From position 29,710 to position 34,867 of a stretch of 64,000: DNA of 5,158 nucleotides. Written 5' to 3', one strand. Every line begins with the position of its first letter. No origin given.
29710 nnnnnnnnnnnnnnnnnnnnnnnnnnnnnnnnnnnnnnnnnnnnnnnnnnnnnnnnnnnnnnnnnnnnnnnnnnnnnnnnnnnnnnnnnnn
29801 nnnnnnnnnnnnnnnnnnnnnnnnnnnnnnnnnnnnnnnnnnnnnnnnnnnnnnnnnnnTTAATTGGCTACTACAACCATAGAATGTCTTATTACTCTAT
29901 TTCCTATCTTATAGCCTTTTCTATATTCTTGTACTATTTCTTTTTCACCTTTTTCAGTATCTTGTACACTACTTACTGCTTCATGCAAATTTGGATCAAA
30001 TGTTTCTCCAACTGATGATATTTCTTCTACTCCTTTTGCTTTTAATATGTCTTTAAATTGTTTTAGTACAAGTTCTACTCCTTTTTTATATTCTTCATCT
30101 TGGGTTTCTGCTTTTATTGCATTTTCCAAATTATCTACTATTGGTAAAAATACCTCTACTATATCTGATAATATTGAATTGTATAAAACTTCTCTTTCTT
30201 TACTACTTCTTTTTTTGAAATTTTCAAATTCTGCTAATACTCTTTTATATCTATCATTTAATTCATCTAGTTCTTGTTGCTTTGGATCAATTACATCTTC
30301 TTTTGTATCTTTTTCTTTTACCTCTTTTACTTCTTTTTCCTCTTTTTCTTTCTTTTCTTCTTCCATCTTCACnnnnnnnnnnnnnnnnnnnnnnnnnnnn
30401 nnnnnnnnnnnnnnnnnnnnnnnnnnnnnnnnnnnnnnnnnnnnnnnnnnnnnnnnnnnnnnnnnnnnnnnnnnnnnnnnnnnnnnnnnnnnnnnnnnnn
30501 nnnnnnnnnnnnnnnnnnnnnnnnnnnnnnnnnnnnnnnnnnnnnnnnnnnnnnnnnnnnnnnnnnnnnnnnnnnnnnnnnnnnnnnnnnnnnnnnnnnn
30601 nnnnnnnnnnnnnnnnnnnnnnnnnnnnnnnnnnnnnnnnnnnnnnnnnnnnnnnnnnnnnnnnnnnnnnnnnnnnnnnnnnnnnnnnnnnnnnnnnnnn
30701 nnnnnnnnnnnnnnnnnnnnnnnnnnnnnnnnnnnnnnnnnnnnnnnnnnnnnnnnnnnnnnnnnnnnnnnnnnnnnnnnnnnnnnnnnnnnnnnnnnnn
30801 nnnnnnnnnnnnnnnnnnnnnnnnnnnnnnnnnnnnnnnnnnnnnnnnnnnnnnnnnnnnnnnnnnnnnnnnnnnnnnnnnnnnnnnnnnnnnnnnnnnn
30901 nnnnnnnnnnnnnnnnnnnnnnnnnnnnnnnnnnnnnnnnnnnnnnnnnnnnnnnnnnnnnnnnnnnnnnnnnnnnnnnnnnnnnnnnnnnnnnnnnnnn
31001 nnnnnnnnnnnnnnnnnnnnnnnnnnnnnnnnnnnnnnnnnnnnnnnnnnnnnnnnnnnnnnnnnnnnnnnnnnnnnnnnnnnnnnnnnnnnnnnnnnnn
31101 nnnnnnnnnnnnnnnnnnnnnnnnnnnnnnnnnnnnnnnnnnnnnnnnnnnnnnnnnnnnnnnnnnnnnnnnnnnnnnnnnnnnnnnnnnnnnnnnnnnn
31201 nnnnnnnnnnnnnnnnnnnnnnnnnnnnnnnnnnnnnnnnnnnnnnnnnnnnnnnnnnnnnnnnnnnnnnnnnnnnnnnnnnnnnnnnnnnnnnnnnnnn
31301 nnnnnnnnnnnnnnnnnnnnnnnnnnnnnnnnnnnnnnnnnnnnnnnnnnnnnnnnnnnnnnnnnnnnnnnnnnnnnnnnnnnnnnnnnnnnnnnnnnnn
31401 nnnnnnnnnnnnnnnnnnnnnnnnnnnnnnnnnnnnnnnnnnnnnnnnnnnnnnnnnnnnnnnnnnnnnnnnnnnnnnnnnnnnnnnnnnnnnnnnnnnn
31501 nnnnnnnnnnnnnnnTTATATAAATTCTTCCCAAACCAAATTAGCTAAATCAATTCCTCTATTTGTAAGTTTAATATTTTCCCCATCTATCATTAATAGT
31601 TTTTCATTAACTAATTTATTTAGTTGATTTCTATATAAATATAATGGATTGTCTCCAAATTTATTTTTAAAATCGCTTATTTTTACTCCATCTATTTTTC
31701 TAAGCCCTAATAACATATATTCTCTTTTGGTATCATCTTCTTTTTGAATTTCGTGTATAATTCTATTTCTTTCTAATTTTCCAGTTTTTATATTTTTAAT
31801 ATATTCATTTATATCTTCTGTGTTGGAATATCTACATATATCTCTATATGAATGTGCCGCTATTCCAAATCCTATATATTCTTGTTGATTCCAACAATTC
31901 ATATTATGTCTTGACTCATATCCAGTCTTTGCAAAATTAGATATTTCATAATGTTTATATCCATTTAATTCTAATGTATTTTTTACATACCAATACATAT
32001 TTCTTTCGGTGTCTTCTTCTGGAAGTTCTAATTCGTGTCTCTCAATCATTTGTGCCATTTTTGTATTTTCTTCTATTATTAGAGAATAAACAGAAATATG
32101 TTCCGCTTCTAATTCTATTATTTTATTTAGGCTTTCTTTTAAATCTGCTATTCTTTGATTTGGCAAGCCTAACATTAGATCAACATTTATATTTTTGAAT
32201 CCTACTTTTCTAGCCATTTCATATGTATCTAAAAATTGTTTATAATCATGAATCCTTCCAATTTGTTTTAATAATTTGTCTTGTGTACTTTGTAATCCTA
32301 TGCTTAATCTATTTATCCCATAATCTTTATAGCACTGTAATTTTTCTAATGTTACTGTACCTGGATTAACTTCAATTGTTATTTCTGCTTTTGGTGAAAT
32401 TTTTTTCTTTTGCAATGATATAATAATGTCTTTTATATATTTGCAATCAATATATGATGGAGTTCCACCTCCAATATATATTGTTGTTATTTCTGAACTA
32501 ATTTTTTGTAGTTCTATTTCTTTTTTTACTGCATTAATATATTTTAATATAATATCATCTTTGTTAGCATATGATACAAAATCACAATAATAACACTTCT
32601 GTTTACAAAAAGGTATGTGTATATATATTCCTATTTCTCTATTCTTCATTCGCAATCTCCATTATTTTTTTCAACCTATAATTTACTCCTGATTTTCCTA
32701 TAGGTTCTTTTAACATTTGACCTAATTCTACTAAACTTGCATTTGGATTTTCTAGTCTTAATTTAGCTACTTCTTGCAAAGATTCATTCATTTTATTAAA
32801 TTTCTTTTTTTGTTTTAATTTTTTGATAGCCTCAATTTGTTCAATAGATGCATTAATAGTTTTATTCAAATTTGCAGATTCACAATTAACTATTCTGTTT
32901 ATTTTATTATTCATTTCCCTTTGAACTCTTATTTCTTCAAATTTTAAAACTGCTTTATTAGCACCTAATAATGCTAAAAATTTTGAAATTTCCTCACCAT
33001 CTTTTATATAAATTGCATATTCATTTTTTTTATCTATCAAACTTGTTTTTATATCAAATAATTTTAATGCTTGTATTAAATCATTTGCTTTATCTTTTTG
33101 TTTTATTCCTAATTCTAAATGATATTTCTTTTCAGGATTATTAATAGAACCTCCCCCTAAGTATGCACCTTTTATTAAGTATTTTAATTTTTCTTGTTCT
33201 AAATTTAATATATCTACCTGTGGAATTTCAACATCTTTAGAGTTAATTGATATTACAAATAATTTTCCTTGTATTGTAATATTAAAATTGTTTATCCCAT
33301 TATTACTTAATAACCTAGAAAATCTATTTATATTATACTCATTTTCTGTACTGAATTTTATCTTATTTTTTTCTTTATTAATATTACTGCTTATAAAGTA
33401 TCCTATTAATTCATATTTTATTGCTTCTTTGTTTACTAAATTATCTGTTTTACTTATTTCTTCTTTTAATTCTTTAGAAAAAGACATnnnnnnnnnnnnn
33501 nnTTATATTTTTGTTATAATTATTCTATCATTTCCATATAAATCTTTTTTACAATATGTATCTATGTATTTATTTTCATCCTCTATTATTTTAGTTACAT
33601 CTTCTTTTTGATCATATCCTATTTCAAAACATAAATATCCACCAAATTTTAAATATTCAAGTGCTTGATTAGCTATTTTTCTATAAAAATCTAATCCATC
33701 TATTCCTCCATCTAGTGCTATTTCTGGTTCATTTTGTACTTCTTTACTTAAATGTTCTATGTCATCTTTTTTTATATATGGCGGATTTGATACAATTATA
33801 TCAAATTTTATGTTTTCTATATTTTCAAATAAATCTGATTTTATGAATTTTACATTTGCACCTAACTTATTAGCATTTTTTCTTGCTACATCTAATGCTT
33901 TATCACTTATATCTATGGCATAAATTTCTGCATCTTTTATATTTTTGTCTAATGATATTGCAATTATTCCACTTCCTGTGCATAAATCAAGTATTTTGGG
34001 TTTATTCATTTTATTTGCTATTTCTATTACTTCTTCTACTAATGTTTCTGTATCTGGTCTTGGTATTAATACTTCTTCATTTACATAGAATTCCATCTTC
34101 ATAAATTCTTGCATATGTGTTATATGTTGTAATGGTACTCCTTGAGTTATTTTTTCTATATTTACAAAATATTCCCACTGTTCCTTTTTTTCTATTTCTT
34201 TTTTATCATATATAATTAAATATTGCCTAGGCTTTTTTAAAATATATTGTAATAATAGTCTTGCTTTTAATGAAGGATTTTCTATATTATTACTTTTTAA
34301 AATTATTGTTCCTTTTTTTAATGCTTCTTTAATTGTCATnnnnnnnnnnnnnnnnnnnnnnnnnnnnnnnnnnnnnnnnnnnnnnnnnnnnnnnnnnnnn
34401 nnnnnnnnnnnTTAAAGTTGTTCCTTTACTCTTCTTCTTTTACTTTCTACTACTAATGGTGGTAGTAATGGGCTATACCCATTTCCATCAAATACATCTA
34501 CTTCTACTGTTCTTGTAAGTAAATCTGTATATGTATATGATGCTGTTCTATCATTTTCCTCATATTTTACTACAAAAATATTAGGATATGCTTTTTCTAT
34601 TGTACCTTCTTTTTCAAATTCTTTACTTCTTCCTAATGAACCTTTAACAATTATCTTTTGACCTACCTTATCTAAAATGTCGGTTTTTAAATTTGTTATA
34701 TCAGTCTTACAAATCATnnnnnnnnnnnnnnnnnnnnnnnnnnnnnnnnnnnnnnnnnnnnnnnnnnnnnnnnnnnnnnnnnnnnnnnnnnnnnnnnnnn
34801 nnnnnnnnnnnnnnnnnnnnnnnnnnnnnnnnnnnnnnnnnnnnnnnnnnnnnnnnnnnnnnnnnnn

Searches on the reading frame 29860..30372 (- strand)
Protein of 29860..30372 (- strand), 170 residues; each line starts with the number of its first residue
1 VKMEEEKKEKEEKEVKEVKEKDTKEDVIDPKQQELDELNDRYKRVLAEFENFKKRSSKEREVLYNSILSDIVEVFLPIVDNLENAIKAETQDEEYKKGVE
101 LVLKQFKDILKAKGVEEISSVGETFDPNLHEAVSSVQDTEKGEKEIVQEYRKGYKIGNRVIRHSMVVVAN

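Call 31: search_protein_families(library=pfam, proteins=[window:29860-30372:-], max_evalue=0.00001)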
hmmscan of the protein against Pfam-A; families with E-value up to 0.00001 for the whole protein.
window:29860-30372:- (170 aa): 1 family
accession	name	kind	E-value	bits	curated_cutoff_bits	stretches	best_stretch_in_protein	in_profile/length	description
PF01025.24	GrpE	-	9.9e-45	152.6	25.8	1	11-169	3-164/165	GrpE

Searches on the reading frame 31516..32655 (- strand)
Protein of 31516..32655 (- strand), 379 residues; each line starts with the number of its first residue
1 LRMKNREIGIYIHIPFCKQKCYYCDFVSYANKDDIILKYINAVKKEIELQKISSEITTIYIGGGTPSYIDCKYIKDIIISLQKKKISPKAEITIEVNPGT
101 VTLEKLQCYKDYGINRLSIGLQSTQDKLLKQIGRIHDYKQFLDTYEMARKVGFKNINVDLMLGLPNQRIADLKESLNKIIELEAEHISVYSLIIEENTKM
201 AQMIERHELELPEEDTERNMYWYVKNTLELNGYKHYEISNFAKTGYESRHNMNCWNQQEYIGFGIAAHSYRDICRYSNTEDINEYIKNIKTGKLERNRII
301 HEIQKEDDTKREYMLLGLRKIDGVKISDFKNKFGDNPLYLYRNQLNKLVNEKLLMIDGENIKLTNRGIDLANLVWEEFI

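Call 29: search_protein_families(library=pfam, proteins=[window:31516-32655:-], max_evalue=0.001)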
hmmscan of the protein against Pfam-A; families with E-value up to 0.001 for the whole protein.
window:31516-32655:- (379 aa): 2 families
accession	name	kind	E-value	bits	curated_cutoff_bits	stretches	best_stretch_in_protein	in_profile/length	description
PF04055.27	Radical_SAM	-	1.1e-30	107.4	29.5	1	11-178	1-165/166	Radical SAM superfamily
PF06969.22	HemN_C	-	2.7e-11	43.8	24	1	310-370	7-67/67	HemN C-terminal domain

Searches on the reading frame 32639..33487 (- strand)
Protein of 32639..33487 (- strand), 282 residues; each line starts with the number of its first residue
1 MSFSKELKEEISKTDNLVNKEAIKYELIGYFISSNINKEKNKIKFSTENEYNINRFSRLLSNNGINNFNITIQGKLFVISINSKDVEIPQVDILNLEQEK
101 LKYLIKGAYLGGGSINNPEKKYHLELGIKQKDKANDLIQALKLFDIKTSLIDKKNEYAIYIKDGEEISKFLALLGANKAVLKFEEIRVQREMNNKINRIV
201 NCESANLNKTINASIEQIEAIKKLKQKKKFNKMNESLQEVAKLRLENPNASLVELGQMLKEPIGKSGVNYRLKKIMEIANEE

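Call 29: search_protein_families(library=pfam, proteins=[window:32639-33487:-], max_evalue=0.001)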
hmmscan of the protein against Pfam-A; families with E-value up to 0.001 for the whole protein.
window:32639-33487:- (282 aa): 3 families
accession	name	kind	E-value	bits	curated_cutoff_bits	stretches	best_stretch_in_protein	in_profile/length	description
PF02650.20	HTH_WhiA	-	2.1e-33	115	27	1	196-279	1-84/84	WhiA C-terminal HTH domain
PF14527.11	LAGLIDADG_WhiA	-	5.2e-27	94.2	23.2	1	103-193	3-93/93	WhiA LAGLIDADG-like domain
PF14528.11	LAGLIDADG_3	-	1.4e-07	32.1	22.5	0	103-175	5-82/82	LAGLIDADG-like domain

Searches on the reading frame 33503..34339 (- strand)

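Call 29: search_protein_families(library=pfam, proteins=[window:33503-34339:-], max_evalue=0.001)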
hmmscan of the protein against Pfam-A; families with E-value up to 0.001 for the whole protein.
window:33503-34339:- (278 aa): 17 families
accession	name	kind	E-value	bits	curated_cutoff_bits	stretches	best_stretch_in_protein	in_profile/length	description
PF05175.20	MTS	-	4.9e-18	65.8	23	1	110-194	30-114/170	Methyltransferase small domain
PF13847.12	Methyltransf_31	-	1.2e-15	57.9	27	1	115-259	6-129/145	Methyltransferase domain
PF17827.6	PrmC_N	-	7.8e-15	55.6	23.4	1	5-74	1-70/71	PrmC N-terminal domain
PF13649.12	Methyltransf_25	-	2.1e-13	51.2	27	1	116-201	1-89/97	Methyltransferase domain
PF06325.19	PrmA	-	1.1e-09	38.6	22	1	104-185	154-233/296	Ribosomal protein L11 methyltransferase (PrmA)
PF03602.21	Cons_hypoth95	-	4.5e-09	36.7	24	1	94-205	22-140/182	Conserved hypothetical protein 95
PF07669.17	Eco57I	-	3.6e-08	34.1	25.3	1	138-238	47-132/171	Eco57I restriction-modification methylase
PF08241.18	Methyltransf_11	-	1.5e-07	32.4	21.2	1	117-185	1-67/95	Methyltransferase domain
PF08242.18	Methyltransf_12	-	7.5e-07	30.2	30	1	117-185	1-72/98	Methyltransferase domain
PF01170.24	UPF0020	-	1e-06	29.1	22.3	1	132-190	73-133/197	RMKL-like, methyltransferase domain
PF01209.24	Ubie_methyltran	-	4.1e-06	26.8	20.1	1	104-169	39-106/233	ubiE/COQ5 methyltransferase family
PF02384.22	N6_Mtase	-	4.4e-06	26.7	20.4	1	100-191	34-138/311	N-6 DNA Methylase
PF09445.16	Methyltransf_15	-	3.2e-05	24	22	1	115-187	3-80/165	RNA cap guanine-N2 methyltransferase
PF02475.24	TRM5-TYW2_MTfase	-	6e-05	23.5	28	1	101-203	24-129/164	TRM5/TYW2 methyltransferase domain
PF12847.13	Methyltransf_18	-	0.00011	22.6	27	1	110-183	11-87/151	Methyltransferase domain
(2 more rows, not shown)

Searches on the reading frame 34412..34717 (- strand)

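Call 29: search_protein_families(library=pfam, proteins=[window:34412-34717:-], max_evalue=0.001)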
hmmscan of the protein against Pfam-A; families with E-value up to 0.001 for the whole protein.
window:34412-34717:- (101 aa): 1 family
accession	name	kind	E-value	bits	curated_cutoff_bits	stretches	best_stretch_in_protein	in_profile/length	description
PF06257.17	VEG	-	8.3e-21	74.3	25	1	6-73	2-72/73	Biofilm formation stimulator VEG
